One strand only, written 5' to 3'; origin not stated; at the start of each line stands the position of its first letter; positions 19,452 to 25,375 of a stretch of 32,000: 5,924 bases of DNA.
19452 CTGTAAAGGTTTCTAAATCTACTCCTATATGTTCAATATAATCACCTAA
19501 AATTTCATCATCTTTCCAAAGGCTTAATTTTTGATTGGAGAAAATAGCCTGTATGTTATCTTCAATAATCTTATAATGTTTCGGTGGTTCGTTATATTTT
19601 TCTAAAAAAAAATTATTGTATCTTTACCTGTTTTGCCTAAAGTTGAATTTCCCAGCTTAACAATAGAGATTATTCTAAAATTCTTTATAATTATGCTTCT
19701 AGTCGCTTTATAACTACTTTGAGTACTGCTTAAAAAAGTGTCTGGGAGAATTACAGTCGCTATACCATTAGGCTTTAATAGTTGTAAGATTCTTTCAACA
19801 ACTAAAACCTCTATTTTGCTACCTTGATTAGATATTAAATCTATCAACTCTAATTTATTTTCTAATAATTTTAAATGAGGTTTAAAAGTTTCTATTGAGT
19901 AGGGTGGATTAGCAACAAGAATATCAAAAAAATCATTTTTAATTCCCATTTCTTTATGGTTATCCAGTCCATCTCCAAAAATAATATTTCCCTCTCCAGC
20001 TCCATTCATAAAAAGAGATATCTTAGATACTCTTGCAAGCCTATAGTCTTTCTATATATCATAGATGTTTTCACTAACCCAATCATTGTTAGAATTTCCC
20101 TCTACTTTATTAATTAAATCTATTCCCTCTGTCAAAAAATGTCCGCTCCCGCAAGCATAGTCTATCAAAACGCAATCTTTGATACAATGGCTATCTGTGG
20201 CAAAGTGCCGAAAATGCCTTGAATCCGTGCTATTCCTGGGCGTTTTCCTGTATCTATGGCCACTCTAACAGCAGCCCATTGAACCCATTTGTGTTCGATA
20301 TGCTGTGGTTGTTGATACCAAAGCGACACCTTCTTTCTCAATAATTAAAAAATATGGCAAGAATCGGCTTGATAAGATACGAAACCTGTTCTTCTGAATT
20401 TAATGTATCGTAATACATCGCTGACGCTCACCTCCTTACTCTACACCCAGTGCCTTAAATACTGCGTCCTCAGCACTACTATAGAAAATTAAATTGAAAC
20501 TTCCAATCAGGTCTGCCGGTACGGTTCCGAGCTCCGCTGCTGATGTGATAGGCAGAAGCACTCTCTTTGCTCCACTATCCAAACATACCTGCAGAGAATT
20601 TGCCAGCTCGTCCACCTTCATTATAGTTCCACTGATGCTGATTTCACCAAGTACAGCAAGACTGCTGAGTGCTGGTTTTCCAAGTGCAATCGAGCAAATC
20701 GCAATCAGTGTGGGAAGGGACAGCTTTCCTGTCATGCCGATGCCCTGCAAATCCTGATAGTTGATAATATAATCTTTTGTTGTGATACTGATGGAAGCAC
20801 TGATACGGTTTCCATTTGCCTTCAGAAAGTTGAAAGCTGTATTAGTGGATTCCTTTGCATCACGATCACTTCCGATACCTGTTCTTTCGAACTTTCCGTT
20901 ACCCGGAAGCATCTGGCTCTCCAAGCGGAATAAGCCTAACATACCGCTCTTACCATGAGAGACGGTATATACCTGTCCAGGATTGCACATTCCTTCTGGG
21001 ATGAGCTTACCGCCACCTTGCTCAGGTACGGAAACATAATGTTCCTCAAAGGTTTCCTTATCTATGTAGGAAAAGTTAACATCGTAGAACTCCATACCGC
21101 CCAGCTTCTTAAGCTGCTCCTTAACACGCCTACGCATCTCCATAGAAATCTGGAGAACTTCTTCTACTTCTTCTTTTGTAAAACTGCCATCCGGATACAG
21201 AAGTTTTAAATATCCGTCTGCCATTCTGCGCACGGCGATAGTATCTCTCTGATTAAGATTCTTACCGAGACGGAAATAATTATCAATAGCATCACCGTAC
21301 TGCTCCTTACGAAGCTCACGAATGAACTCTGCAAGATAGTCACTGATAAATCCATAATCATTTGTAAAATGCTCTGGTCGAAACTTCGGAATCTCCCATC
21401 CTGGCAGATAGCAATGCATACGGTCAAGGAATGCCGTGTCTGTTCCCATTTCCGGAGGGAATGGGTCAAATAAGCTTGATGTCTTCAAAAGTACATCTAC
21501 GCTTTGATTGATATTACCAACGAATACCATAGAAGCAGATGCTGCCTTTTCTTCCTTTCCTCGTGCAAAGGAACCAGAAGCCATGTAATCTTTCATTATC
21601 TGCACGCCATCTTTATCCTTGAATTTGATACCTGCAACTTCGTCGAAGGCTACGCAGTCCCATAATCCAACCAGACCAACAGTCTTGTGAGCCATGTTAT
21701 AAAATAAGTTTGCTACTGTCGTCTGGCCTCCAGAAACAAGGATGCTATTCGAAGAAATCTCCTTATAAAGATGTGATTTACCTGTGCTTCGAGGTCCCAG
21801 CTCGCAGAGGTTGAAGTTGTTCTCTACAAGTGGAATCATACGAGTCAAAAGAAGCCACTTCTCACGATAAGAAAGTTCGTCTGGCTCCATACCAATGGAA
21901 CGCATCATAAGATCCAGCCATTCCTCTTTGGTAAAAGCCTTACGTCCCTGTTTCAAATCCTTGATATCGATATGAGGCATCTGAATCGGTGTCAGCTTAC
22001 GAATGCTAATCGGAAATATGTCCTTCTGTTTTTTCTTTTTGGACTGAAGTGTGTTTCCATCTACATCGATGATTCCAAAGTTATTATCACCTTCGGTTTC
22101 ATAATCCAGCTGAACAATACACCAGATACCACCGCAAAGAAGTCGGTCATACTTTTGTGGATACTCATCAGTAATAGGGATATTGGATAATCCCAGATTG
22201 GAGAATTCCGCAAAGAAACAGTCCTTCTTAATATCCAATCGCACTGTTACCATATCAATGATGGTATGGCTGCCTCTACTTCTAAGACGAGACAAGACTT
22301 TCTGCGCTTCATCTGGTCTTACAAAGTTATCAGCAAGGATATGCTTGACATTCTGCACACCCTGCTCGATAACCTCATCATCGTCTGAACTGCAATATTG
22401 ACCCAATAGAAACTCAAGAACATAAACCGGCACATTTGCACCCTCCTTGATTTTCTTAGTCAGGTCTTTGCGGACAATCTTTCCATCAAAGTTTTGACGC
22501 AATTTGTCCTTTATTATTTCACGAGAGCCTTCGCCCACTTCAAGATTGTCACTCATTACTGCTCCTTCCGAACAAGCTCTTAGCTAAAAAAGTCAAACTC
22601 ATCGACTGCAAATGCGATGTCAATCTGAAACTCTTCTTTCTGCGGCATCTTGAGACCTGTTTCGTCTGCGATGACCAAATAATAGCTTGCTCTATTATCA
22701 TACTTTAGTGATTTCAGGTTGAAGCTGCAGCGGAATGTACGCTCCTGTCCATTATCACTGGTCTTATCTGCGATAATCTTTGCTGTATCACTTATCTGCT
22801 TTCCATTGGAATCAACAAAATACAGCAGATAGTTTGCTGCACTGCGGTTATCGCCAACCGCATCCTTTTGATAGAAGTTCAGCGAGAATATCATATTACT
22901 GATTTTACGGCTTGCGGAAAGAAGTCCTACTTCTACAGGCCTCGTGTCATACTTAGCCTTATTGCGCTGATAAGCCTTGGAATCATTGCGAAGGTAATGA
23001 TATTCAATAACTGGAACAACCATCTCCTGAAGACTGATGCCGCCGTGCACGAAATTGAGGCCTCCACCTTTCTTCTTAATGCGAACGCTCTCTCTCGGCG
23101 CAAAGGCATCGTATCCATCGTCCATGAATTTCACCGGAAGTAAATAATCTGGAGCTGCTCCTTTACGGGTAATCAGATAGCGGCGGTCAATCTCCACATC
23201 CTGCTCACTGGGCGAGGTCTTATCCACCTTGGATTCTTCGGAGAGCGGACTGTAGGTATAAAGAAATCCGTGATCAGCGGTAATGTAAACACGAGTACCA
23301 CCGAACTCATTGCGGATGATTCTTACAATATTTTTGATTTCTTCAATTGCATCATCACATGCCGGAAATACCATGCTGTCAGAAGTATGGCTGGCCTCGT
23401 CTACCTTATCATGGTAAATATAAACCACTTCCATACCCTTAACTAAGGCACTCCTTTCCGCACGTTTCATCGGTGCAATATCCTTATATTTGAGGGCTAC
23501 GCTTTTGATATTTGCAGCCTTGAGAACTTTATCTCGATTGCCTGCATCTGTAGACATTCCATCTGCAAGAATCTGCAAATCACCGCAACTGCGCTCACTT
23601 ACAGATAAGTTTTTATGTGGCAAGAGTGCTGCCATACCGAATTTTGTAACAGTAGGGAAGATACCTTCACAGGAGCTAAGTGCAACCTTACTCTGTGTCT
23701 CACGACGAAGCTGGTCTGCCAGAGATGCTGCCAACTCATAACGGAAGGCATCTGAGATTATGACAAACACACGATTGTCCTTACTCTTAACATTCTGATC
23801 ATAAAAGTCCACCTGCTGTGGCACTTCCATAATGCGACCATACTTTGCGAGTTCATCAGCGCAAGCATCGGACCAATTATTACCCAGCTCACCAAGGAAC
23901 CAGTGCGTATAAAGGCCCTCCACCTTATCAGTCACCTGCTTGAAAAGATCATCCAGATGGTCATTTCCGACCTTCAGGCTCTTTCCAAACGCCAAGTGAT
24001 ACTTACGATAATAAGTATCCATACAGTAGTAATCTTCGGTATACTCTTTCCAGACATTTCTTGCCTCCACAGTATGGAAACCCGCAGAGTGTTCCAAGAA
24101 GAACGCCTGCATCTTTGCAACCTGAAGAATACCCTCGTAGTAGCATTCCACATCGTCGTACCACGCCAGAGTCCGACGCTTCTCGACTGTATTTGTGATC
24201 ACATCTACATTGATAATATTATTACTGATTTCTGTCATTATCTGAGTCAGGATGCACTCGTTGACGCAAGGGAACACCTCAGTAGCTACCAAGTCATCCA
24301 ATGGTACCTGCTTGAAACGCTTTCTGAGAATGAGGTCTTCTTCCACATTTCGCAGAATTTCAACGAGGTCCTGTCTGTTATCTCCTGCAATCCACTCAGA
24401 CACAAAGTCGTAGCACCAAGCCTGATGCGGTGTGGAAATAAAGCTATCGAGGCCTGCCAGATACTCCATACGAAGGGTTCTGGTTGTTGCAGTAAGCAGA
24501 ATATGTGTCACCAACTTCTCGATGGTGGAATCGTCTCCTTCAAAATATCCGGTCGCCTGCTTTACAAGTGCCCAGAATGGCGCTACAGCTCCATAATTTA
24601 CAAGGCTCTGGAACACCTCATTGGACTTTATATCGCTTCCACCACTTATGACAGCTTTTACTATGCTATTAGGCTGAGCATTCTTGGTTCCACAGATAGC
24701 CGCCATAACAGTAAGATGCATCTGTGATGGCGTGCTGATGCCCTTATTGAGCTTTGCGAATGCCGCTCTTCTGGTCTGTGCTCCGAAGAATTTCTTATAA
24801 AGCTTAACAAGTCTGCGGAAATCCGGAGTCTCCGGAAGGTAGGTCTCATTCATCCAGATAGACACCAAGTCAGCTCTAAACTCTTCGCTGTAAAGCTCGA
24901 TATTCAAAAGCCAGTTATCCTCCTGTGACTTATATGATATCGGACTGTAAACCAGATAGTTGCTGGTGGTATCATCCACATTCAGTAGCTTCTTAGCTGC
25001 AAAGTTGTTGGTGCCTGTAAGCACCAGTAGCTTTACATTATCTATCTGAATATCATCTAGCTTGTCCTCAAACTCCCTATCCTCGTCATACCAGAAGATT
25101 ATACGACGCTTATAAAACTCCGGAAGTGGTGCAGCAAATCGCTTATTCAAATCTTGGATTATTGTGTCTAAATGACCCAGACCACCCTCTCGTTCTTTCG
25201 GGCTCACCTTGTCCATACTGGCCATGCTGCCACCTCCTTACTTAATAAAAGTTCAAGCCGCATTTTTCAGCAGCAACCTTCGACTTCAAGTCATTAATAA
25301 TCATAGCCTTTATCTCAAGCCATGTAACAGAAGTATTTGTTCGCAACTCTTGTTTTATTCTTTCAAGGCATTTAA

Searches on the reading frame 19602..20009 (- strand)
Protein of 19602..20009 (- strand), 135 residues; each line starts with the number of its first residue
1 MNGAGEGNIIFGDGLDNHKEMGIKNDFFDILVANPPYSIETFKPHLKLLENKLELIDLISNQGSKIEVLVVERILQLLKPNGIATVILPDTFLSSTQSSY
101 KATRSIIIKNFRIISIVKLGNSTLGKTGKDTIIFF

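Call 5: search_protein_families(library=pfam, max_evalue=1, proteins=[window:19602-20009:-])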
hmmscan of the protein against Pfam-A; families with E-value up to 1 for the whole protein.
window:19602-20009:- (135 aa): 2 families
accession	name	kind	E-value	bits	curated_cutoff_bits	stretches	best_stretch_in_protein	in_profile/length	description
PF07669.17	Eco57I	-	1.2e-12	48.8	25.3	1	23-121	70-167/171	Eco57I restriction-modification methylase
PF02384.22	N6_Mtase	-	4.8e-10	39.7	20.4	1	8-135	108-229/311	N-6 DNA Methylase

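Call 6: search_protein_families(library=padloc, max_evalue=1, proteins=[window:19602-20009:-])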
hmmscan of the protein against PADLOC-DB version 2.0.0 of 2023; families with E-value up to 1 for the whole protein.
window:19602-20009:- (135 aa): 47 families (the best 25 are shown)
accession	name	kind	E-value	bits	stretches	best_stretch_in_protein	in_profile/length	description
PDLC03624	REase_MTase_IIG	-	1.3e-30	104.1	1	1-135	506-644/1271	Type IIG restriction enzyme-methyltransferase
PDLC03615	REase_MTase_IIG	-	4e-18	62.7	1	1-135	509-647/953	Type IIG restriction enzyme-methyltransferase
PDLC03021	MTase_I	-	1.1e-14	52.1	1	5-124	251-362/491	Type I methyltransferase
PDLC03311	MTase_II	-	8.2e-11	39.3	1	9-134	87-204/464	Type II methyltransferase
PDLC03218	MTase_II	-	2.8e-10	37.4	1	3-128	347-469/532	Type II methyltransferase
PDLC03285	MTase_II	-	4.1e-10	37.3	1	12-134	89-213/413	Type II methyltransferase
PDLC03034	MTase_I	-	2.2e-08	30.8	1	26-135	472-580/672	Type I methyltransferase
PDLC03022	MTase_I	-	4.3e-08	30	1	17-134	289-402/857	Type I methyltransferase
PDLC03026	MTase_I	-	7.5e-08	29.9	1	6-128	235-345/487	Type I methyltransferase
PDLC04134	mad2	-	7.5e-08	29.6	1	3-133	337-440/492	mads_2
PDLC03033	MTase_I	-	9e-08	29.5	1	10-135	284-418/541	Type I methyltransferase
PDLC03604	REase_MTase_IIG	-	2.1e-07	27.3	1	23-124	530-632/1011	Type IIG restriction enzyme-methyltransferase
PDLC03226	MTase_II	-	4.2e-07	27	1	16-125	116-221/579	Type II methyltransferase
PDLC03018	MTase_I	-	4.8e-07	26.6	2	54-121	519-583/749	Type I methyltransferase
PDLC02521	PglX|PglXI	-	5.5e-07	25.9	1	27-128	481-576/1174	PglX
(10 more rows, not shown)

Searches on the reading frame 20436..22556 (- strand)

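Call 5: search_protein_families(library=pfam, max_evalue=1, proteins=[window:20436-22556:-])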
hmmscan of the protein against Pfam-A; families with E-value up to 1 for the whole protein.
window:20436-22556:- (706 aa): 5 families
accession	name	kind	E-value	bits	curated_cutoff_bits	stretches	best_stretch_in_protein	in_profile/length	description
PF13337.12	BrxL_ATPase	-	2.6e-145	483.5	25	1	184-496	2-313/313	Lon-like protease BrxL-like, ATPase domain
PF20442.3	BrxL_N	-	6.5e-49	165.7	28.2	1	22-152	2-132/132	BREX system Lon protease-like protein BrxL N-terminal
PF05362.19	Lon_C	-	2.5e-09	37.4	21.1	1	542-703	42-203/205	Lon protease (S16) C-terminal proteolytic domain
PF13541.12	ChlI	-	0.0013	19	27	1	554-670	10-119/121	Subunit ChlI of Mg-chelatase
PF14379.11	Myb_CC_LHEQLE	-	0.84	9.9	29.1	0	463-483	2-22/48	MYB-CC type transfactor, LHEQLE motif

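Call 6: search_protein_families(library=padloc, max_evalue=1, proteins=[window:20436-22556:-])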
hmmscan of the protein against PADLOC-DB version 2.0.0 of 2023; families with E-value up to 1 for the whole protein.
window:20436-22556:- (706 aa): 5 families
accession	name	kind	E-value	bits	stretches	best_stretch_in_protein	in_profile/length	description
PDLC02506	BrxL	-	0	1101.1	1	13-706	6-680/680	BrxL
PDLC02508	BrxL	-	6e-184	611.1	2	169-513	138-480/698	BrxL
PDLC02509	BrxL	-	8.5e-135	448.4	2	180-508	196-528/535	BrxL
PDLC02505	BrxL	-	3.4e-77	258.4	1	15-490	4-468/482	BrxL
PDLC02507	BrxL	-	2.4e-59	199.4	2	183-484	156-462/482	BrxL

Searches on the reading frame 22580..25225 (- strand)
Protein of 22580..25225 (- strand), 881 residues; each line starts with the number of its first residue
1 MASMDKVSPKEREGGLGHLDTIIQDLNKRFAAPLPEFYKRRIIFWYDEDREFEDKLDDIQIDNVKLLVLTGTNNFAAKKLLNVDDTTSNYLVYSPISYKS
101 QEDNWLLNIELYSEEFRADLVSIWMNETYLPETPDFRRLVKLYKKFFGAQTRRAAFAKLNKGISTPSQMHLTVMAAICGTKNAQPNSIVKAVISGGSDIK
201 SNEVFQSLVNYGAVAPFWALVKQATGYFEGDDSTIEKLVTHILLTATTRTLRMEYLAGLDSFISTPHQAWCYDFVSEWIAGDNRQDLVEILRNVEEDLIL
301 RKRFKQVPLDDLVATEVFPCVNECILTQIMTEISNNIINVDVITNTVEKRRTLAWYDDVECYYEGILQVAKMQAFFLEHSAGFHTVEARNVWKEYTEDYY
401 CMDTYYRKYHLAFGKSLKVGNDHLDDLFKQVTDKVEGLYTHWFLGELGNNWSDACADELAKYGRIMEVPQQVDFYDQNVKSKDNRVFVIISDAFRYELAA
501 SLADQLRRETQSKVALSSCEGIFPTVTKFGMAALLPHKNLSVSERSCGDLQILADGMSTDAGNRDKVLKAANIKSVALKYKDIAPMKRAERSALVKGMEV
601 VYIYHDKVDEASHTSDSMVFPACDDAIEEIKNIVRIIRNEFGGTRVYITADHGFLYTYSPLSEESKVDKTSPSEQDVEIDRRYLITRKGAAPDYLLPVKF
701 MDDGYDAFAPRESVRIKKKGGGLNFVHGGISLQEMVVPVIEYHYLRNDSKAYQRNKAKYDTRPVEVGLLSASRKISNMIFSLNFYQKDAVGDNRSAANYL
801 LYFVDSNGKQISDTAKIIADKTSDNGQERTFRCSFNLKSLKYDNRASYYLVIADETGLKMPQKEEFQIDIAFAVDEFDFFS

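Call 5: search_protein_families(library=pfam, max_evalue=1, proteins=[window:22580-25225:-])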
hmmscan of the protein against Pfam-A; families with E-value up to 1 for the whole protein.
window:22580-25225:- (881 aa): 1 family
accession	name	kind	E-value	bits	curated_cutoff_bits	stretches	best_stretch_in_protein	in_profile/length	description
PF08665.17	PglZ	-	1.6e-50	172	25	1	484-660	1-178/179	PglZ domain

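Call 6: search_protein_families(library=padloc, max_evalue=1, proteins=[window:22580-25225:-])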
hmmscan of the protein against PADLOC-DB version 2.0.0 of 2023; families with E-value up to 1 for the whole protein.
window:22580-25225:- (881 aa): 14 families
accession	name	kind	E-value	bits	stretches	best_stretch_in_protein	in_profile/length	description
PDLC02564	PglZ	-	4.3e-274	910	1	19-879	3-855/855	PglZ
PDLC02547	PglZ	-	5.5e-172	572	1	36-875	13-853/855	PglZ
PDLC02563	PglZ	-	2e-124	414.7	1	19-870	6-828/831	PglZ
PDLC02557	PglZ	-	2.2e-68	229.3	1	35-873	9-830/834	PglZ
PDLC02551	PglZ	-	1.6e-47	160.2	1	39-848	19-824/856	PglZ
PDLC02553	PglZ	-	1.7e-41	140.3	1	392-856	378-847/868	PglZ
PDLC02559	PglZ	-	3.2e-28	96.4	1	467-818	457-801/860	PglZ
PDLC02561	PglZ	-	3.2e-22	76.5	1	288-754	272-727/840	PglZ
PDLC02548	PglZ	-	5.1e-22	76.1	1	389-744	388-742/961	PglZ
PDLC02566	PglZ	-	1.2e-16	58.2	1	343-744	320-679/774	PglZ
PDLC02545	PglZ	-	5.2e-10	36.4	1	474-743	395-636/750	PglZ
PDLC02562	PglZ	-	7.4e-09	32.5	1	483-740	470-725/730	PglZ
PDLC02550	PglZ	-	0.0072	12.9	1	644-742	575-673/700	PglZ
PDLC02565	PglZ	-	0.01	12.1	1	727-747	717-737/910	PglZ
